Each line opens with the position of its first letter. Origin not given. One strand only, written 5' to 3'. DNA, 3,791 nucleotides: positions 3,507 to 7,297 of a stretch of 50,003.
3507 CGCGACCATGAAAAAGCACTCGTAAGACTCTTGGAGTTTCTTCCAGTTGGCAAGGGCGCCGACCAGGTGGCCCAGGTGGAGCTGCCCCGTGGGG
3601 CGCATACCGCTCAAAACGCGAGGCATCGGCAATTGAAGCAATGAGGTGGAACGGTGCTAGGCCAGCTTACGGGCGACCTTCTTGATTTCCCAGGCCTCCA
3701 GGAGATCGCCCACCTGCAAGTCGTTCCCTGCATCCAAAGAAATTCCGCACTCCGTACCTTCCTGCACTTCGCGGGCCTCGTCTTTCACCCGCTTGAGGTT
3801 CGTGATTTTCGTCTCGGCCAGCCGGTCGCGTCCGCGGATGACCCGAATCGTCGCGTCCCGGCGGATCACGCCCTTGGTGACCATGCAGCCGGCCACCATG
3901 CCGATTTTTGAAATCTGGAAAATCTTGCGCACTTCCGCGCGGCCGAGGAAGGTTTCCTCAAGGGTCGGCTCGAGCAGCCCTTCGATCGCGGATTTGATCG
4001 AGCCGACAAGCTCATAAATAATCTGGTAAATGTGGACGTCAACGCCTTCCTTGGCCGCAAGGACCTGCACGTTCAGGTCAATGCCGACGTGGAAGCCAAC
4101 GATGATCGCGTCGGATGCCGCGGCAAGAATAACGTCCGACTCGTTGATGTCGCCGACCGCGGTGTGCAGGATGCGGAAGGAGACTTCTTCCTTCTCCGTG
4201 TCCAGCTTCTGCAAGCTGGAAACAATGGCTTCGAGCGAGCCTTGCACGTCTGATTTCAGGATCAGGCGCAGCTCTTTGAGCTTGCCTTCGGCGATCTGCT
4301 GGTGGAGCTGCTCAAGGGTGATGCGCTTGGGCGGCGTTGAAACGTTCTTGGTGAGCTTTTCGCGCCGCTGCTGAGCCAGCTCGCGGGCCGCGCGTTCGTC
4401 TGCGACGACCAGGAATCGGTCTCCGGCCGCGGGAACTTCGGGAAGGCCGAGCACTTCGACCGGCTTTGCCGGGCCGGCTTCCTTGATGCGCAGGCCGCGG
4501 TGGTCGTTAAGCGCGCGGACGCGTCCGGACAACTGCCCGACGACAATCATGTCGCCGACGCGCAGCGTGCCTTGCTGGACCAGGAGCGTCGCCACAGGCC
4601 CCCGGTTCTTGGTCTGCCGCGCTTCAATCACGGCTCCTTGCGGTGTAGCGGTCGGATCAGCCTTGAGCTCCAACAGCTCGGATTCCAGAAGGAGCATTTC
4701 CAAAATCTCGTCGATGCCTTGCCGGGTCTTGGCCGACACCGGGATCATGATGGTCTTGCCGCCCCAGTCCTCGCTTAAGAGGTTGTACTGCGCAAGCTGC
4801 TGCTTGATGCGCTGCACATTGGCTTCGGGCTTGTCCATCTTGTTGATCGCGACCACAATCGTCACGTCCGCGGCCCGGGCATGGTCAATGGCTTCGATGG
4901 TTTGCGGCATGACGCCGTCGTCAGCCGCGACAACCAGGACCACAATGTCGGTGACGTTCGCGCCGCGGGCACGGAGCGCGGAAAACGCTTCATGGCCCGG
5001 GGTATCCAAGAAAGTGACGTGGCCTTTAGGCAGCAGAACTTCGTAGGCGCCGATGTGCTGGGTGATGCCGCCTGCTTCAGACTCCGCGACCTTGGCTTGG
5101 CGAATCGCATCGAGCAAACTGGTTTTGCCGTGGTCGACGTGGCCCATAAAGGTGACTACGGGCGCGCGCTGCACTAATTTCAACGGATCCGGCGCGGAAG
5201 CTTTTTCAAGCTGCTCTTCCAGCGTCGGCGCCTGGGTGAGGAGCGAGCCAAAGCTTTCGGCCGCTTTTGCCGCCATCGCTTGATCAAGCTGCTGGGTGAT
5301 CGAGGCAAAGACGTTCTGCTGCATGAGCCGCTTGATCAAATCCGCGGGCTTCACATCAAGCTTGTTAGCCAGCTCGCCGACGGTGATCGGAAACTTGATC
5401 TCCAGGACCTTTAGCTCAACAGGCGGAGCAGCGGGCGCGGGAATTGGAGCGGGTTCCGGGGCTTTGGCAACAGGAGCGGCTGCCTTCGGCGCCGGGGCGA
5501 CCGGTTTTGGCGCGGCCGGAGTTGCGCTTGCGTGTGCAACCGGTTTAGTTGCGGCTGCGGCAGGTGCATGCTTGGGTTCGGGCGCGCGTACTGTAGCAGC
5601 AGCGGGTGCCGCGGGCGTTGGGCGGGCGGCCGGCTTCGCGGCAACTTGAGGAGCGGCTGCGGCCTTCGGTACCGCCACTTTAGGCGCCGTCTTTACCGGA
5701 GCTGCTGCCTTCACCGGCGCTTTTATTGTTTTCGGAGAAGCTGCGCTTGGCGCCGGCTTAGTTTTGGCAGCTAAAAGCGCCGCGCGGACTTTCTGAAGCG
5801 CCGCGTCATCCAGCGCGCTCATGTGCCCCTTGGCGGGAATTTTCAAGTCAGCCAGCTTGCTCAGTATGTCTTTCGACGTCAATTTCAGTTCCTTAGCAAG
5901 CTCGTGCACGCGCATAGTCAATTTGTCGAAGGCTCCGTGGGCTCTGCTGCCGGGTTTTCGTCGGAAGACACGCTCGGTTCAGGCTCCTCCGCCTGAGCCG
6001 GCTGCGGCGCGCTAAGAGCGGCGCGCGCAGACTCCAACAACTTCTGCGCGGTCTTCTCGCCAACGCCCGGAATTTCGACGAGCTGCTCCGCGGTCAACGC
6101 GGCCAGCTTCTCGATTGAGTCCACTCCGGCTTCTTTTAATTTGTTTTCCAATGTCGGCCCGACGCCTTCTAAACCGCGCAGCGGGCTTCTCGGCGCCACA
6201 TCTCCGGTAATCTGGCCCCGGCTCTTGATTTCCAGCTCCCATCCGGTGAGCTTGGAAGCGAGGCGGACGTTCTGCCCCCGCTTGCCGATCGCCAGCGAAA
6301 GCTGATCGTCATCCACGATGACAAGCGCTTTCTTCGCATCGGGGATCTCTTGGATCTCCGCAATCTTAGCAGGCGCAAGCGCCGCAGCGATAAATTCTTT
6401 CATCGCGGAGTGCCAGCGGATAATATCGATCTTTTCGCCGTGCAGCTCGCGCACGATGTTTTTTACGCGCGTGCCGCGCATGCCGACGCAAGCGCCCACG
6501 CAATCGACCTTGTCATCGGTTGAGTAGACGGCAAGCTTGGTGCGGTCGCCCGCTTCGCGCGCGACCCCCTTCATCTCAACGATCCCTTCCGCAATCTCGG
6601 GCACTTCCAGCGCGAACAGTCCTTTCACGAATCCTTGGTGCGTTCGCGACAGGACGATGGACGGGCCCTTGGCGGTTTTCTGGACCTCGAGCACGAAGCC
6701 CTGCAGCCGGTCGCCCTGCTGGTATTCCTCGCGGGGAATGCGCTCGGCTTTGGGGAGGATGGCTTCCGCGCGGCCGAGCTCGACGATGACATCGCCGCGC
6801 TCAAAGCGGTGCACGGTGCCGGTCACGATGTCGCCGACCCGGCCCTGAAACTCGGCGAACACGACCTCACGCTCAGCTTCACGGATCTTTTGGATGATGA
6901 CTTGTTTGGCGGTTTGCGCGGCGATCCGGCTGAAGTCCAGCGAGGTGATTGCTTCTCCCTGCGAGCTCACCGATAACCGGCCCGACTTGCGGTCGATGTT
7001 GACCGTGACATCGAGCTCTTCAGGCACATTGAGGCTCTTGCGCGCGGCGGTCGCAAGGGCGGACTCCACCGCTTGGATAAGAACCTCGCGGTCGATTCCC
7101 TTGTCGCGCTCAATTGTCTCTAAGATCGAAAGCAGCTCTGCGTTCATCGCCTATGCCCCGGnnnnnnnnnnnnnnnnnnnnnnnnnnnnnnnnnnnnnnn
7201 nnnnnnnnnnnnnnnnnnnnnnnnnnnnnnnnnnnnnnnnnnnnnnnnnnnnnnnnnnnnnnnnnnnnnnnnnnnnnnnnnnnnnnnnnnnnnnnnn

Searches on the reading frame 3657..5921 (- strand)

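Call 29: search_protein_families(library=pfam, proteins=[window:3657-5921:-], max_evalue=0.00001)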
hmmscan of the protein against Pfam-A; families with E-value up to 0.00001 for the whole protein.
window:3657-5921:- (754 aa): 7 families
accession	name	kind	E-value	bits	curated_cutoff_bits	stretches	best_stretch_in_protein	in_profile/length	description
PF00009.33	GTP_EFTU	-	1e-36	126.7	26.5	1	254-411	4-183/188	Elongation factor Tu GTP binding domain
PF11987.13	IF-2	-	3.1e-36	124.3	27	1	532-643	8-117/117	Translation-initiation factor 2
PF22042.2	EF-G_D2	-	5.4e-26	91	27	1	428-505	3-83/84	Elongation factor G domain 2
PF04760.21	IF2_N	-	9.9e-25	86.5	25.3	2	179-225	4-51/53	Translation initiation factor IF-2, N-terminal region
PF01926.29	MMR_HSR1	-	1.9e-09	38.1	21.9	1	256-361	2-113/113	50S ribosome-binding GTPase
PF03144.31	GTP_EFTU_D2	-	2.8e-09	37.7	30.3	1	674-741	1-72/73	Elongation factor Tu domain 2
PF03193.22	RsgA_GTPase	-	2.7e-06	27.8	30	0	321-410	21-104/174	RsgA GTPase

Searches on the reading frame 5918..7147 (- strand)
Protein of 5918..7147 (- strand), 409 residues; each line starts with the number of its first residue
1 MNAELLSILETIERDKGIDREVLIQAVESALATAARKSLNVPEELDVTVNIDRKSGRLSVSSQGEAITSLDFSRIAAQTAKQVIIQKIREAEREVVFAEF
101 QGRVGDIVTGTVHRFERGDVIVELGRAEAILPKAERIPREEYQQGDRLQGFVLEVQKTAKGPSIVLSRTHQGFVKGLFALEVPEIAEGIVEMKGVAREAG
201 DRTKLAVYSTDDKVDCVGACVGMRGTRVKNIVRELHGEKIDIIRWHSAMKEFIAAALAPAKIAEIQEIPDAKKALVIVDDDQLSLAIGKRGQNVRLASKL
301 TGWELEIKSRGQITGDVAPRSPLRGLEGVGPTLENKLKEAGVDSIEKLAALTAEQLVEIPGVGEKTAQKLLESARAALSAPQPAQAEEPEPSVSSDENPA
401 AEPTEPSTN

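Call 29: search_protein_families(library=pfam, proteins=[window:5918-7147:-], max_evalue=0.00001)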
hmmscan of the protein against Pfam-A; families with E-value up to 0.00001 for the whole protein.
window:5918-7147:- (409 aa): 6 families
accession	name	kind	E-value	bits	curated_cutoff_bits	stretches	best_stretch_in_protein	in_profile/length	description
PF13184.12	KH_5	-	3e-27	95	27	1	199-266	1-68/69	NusA-like KH domain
PF08529.16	NusA_N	-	2.4e-21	76.6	23.8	2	4-64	1-59/119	NusA N-terminal domain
PF14520.12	HHH_5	-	2.4e-14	54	27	1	323-375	4-56/57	Helix-hairpin-helix domain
PF00633.29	HHH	-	9.2e-07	28.8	24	0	345-372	2-29/30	Helix-hairpin-helix motif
PF23095.1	KH_NusA_C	-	1.7e-06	28.4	34.2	1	274-308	1-35/59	Transcription termination/antitermination protein NusA, KH domain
PF00575.29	S1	-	7.3e-06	26.7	22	0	104-163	4-70/74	S1 RNA binding domain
